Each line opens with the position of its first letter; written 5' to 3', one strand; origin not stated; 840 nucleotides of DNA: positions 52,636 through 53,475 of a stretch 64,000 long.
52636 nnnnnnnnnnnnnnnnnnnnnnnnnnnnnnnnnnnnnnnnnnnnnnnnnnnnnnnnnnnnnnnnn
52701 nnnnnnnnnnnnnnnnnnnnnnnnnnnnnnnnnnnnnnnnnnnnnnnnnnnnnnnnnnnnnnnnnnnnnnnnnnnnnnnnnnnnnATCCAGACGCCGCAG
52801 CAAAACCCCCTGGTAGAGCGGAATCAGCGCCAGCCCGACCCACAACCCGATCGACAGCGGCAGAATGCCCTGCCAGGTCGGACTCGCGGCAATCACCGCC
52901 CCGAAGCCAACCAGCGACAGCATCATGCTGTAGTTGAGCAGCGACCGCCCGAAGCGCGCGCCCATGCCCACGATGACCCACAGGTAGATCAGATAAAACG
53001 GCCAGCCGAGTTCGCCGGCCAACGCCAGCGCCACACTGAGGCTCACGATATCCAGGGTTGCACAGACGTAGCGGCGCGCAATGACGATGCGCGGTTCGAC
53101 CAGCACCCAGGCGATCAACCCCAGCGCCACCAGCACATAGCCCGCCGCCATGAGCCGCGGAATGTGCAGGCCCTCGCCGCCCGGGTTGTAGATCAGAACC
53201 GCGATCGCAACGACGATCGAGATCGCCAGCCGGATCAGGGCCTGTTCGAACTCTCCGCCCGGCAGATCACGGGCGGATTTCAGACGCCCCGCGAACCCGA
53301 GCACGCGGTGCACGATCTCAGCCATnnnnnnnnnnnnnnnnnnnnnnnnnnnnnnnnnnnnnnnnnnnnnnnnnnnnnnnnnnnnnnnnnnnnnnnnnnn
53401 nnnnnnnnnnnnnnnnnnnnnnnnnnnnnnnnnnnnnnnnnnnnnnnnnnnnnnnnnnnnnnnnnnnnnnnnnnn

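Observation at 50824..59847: Divergent locus pairing a B12-radical-SAM enzyme and hybrid sensor kinase with a ketosynthase/aldolase/aminotransferase/dioxygenase-fusion operon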

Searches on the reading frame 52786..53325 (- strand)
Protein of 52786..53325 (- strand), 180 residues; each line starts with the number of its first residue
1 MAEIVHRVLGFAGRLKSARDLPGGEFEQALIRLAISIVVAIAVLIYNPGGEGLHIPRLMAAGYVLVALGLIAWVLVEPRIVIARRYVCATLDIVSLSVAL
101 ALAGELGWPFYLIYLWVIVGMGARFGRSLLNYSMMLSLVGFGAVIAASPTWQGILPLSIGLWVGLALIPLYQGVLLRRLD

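Call 35: find_homologous_proteins(query=A2, max_evalue=0.00001)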
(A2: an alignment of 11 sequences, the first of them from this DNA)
Query A2 (11 sequences) (180 aa, profile of the alignment): 10 proteins with E <= 0.00001 among 8000 candidates.
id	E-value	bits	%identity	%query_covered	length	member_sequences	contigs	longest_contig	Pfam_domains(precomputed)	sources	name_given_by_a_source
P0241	1.6e-57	212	31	98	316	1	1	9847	PF00512.32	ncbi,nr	ncbi:MAG: hybrid sensor histidine kinase/response regulator, partial [Gammaproteobacteria bacterium]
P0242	2.2e-52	195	35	99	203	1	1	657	-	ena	-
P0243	9.4e-52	193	36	89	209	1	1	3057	-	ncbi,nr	ncbi:MAG: hybrid sensor histidine kinase/response regulator, partial [Gammaproteobacteria bacterium]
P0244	5.2e-47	178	36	92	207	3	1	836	-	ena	-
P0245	3.6e-43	165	27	94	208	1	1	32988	-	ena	-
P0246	3.8e-42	162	35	98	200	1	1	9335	PF00512.32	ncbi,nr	ncbi:MAG: hybrid sensor histidine kinase/response regulator, partial [Mariprofundus sp.]|nr:hybrid s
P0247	1.8e-32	130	26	61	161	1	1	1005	-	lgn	-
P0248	1.4e-28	118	34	48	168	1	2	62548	-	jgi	-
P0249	1.4e-18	85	38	49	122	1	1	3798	-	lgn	-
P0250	1.9e-14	72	31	33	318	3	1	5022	PF01627.29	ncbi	-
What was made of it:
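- Tried and rejected: It returned only 10 short fragments and no named RpfC (call 35).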

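Call 50: search_dna_similar(query=window:52786-53325:-, collection=plasmids, mode=protein, max_evalue=0.001, max_rows=25)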
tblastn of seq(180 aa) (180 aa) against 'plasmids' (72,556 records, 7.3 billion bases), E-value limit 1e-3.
Records with a match: 12; places in all: 13; records where one place covers at least 80% of the query: 0.
Best place of each record, by identity: <60% 12.
By first word of the organism name: Rhizobium 4; Phyllobacterium 3; Aminobacter 1; Ralstonia 1; Methylorubrum 1; Enterobacter 1; Lelliottia 1.
By predicted mobility (MOB-suite, as given by PLSDB): non-mobilizable 7; conjugative 4; mobilizable 1.
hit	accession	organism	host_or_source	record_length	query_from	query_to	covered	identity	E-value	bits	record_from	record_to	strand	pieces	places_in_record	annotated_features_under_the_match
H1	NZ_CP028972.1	Aminobacter sp. MSH1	Soil,Dichlobenil-treated soil sampled ...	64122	51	180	72%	32.3%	1e-9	63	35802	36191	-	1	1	hybrid sensor histidine kinase/response regulator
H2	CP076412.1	Ralstonia wenshanensis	soil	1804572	63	180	66%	33.1%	4e-9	62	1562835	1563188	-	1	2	GGDEF domain-containing protein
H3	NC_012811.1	Methylorubrum extorquens AM1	-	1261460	59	179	67%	32.2%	2e-6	54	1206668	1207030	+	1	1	none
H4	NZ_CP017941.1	Phyllobacterium zundukense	Oxytropis triphylla,cell culture,root ...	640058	62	176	64%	32.2%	3e-7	57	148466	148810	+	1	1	hybrid sensor histidine kinase/response regulator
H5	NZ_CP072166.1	Rhizobium sp. B21/90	Himalayan blackberry,cell culture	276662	62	180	66%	31.1%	6e-7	56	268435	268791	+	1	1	hybrid sensor histidine kinase/response regulator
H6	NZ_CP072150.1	Rhizobium sp. K1/93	Himalayan blackberry,cell culture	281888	62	180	66%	31.1%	6e-7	56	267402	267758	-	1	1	hybrid sensor histidine kinase/response regulator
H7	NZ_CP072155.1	Rhizobium sp. K15/93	Himalayan blackberry,cell culture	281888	62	180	66%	31.1%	6e-7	56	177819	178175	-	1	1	hybrid sensor histidine kinase/response regulator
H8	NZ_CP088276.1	Phyllobacterium sp. T1293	Melilotus albus,Cell culture,root nodule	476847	68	179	62%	29.5%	9e-5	49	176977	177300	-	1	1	none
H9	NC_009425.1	Enterobacter sp. 638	-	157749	62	179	66%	27.1%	1e-6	55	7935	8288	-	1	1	hybrid sensor histidine kinase/response regulator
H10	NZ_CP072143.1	Rhizobium sp. L51/94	Blueberry,cell culture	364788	73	179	59%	29.0%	3e-5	50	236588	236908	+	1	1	hybrid sensor histidine kinase/response regulator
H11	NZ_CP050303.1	Phyllobacterium sp. 628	Oxytropis pumilio,cell culture,root ...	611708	84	178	53%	31.6%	7e-7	56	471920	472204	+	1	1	hybrid sensor histidine kinase/response regulator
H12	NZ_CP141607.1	Lelliottia sp. JS-SCA-14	whole organism,soil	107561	77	179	57%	27.2%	8e-5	49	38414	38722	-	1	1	hybrid sensor histidine kinase/response regulator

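Call 51: get_annotated_region(hit=H9, flank=6000)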
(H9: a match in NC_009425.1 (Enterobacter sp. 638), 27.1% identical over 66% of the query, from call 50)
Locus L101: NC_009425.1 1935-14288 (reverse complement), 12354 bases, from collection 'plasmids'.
description: Enterobacter sp. 638 plasmid pENTE01, complete sequence
organism: Enterobacter sp. 638 (NCBI taxid 399742)
taxonomy: Bacteria; Pseudomonadota; Gammaproteobacteria; Enterobacterales; Enterobacteriaceae; Enterobacter; Enterobacter sp. 638
host: -; source: -; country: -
typing (MOB-suite, as given by PLSDB): conjugative; replicon IncFIB; relaxase MOBF; mating-pair formation MPF_F
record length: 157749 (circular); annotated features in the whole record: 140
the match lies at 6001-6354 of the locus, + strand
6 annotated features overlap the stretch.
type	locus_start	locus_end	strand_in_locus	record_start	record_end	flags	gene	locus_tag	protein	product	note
CDS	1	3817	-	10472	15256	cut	-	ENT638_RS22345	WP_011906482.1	autotransporter outer membrane beta-barrel domain-containing protein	GO:0046819 - protein secretion by the type V secretion system [Evidence IEA]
CDS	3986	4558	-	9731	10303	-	-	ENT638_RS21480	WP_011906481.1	hypothetical protein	-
CDS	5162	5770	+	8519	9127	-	-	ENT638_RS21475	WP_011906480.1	response regulator transcription factor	GO:0000160 - phosphorelay signal transduction system [Evidence IEA]; GO:0006355 - regulation of DNA-templated ...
CDS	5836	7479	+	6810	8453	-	-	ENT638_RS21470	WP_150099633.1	hybrid sensor histidine kinase/response regulator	-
CDS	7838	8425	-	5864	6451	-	-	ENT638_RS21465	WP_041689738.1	hypothetical protein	-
CDS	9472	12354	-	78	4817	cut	-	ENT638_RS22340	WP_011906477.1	autotransporter outer membrane beta-barrel domain-containing protein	GO:0046819 - protein secretion by the type V secretion system [Evidence IEA]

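Call 52: get_annotated_region(hit=H1, flank=6000)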
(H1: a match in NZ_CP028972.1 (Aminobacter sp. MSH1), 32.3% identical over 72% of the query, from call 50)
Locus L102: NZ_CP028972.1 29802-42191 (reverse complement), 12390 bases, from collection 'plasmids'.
description: Aminobacter sp. MSH1 plasmid pUSP4, complete sequence
organism: Aminobacter sp. MSH1 (NCBI taxid 374606)
taxonomy: Bacteria; Pseudomonadota; Alphaproteobacteria; Hyphomicrobiales; Phyllobacteriaceae; Aminobacter; Aminobacter sp. MSH1
host: -; source: Soil,Dichlobenil-treated soil sampled from the courtyard of a former plant nursery located above a ...; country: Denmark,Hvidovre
typing (MOB-suite, as given by PLSDB): mobilizable; relaxase MOBP
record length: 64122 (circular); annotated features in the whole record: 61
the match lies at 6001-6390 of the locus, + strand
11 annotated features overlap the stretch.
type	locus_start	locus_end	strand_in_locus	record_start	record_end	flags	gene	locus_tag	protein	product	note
CDS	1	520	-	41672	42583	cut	-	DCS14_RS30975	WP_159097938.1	transporter substrate-binding domain-containing protein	-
CDS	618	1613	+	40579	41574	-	-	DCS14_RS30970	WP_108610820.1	LysR family transcriptional regulator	GO:0006355 - regulation of DNA-templated transcription [Evidence IEA]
CDS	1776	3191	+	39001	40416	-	-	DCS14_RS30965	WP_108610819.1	aspartate ammonia-lyase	GO:0006099 - tricarboxylic acid cycle [Evidence IEA]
CDS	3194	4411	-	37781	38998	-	-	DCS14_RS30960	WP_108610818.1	MFS transporter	GO:0055085 - transmembrane transport [Evidence IEA]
CDS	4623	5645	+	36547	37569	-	-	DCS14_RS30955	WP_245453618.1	L-histidine N(alpha)-methyltransferase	-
CDS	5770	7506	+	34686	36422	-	-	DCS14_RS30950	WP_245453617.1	hybrid sensor histidine kinase/response regulator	-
CDS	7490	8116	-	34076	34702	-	-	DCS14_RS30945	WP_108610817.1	response regulator transcription factor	GO:0000160 - phosphorelay signal transduction system [Evidence IEA]; GO:0006355 - regulation of DNA-templated ...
CDS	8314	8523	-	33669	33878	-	-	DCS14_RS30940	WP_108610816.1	hypothetical protein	-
CDS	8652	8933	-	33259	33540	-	-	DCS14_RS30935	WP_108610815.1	hypothetical protein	-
CDS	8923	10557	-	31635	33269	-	-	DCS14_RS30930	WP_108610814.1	DUF5710 domain-containing protein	-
CDS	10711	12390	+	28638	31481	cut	-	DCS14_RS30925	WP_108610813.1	N-6 DNA methylase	GO:0006306 - DNA methylation [Evidence IEA]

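Call 68: search_protein_families(library=pfam, proteins=[window:52786-53325:-], max_evalue=10)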
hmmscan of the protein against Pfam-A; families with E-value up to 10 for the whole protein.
seq(180 aa): 1 family
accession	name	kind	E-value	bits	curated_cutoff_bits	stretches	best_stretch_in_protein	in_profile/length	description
PF02656.20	DUF202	-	4.6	8.2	23.4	2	31-75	14-57/68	Domain of unknown function (DUF202)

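Call 73: search_protein_families(library=ncbifam, proteins=[window:52786-53325:-], max_evalue=1)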
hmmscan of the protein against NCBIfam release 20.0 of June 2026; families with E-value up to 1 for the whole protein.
seq(180 aa): 0 families
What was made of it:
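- On Rpf/DSF quorum-sensing cluster: Pfam and NCBIfam have no model that matches the domain (calls 68, 73).
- Tried and rejected: Nothing was found (calls 68, 73).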

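Call 83: find_encoding_contigs(protein=P0245, flank=9000, max_places=2)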
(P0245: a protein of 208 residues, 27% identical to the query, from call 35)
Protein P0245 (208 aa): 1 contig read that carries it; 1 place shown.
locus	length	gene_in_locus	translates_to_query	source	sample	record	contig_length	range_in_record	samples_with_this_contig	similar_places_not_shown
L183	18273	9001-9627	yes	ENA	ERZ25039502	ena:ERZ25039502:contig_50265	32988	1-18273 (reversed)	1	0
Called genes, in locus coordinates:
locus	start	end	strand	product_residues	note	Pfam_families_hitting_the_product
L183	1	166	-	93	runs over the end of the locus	PF21716:dnstrm_HI1420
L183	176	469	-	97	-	PF05973:Gp49 (weak)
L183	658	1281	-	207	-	PF01872:RibD_C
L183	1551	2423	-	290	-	PF04392:ABC_sub_bind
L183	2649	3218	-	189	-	PF07929:PRiA4_ORF3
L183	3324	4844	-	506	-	PF13007:LZ_Tnp_IS66, PF13005:zf-IS66, PF03050:DDE_Tnp_IS66, PF13817:DDE_Tnp_IS66_C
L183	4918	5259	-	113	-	PF05717:TnpB_IS66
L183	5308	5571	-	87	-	-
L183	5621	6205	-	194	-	-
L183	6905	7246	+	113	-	PF12146:Hydrolase_4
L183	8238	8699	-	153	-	PF06325:PrmA, PF05175:MTS, PF02475:TRM5-TYW2_MTfase (weak), PF09445:Methyltransf_15, PF13847:Methyltransf_31 (weak), PF08241:Methyltransf_11 (weak), PF13649:Methyltransf_25 (weak)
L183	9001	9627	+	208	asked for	-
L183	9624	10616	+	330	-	PF00512:HisKA (weak), PF02518:HATPase_c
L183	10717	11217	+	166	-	PF00072:Response_reg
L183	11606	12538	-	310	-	PF00378:ECH_1, PF16113:ECH_2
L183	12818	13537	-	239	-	PF04376:ATE_N, PF04377:ATE_C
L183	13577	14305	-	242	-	PF03588:Leu_Phe_trans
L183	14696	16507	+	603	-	PF17899:Peptidase_M61_N, PF05299:Peptidase_M61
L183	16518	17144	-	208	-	PF01161:PBP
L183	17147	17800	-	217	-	PF02798:GST_N, PF13417:GST_N_3, PF13409:GST_N_2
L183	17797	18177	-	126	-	-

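Call 84: find_encoding_contigs(protein=P0241, flank=9000, max_places=2)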
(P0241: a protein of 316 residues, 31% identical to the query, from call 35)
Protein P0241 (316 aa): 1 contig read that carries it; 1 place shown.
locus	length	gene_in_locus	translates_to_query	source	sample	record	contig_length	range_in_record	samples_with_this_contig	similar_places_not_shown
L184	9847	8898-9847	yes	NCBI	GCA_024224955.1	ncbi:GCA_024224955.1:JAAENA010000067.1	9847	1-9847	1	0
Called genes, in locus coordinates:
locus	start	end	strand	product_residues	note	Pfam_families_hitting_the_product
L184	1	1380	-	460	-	PF01336:tRNA_anti-codon, PF00152:tRNA-synt_2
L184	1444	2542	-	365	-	PF03462:PCRF, PF00472:RF-1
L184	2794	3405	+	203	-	PF00702:Hydrolase, PF12710:HAD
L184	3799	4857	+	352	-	PF00072:Response_reg, PF13487:HD_5, PF01966:HD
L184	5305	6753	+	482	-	PF00072:Response_reg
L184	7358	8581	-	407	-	PF00109:ketoacyl-synt, PF00108:Thiolase_N (faint), PF02801:Ketoacyl-synt_C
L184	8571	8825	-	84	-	PF00550:PP-binding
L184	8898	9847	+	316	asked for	PF00512:HisKA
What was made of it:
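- L184 has KAS-ACP-kinase without rSAM (call 84).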

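Call 85: find_encoding_contigs(protein=P0248, flank=9000, max_places=2)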
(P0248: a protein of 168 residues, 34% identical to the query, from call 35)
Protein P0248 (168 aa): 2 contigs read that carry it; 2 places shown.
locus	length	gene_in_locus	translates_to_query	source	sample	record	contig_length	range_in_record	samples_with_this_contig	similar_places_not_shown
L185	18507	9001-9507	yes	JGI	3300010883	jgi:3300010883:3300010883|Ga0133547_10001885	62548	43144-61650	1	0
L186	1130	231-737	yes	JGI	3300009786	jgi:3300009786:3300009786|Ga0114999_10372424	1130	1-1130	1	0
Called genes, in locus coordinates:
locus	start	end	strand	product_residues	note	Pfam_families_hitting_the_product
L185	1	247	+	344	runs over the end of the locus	PF04339:FemAB_like (faint), PF13480:Acetyltransf_6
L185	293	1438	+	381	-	PF01266:DAO (faint), PF01494:FAD_binding_3, PF07992:Pyr_redox_2 (faint), PF13450:NAD_binding_8 (faint)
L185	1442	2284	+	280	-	PF01522:Polysacc_deac_1, PF11959:DUF3473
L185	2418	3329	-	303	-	PF00296:Bac_luciferase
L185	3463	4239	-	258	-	PF03746:LamB_YcsF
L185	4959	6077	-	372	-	PF13472:Lipase_GDSL_2, PF16822:ALGX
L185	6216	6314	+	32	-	-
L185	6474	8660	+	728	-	PF20658:MSG_insertion, PF01274:MS_TIM-barrel, PF20659:MS_C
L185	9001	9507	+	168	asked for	-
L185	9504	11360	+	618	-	PF02518:HATPase_c, PF00072:Response_reg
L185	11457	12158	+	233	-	PF00072:Response_reg, PF00196:GerE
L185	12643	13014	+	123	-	PF00216:Bac_DNA_binding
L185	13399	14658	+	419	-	PF00070:Pyr_redox (faint), PF00890:FAD_binding_2, PF01266:DAO, PF01494:FAD_binding_3 (weak), PF03486:HI0933_like (faint), PF07992:Pyr_redox_2 (faint), PF13450:NAD_binding_8 (weak)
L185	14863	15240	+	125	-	-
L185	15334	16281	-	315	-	-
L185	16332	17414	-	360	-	PF13768:VWA_3 (faint), PF13519:VWA_2 (weak)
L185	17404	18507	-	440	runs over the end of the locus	-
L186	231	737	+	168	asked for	-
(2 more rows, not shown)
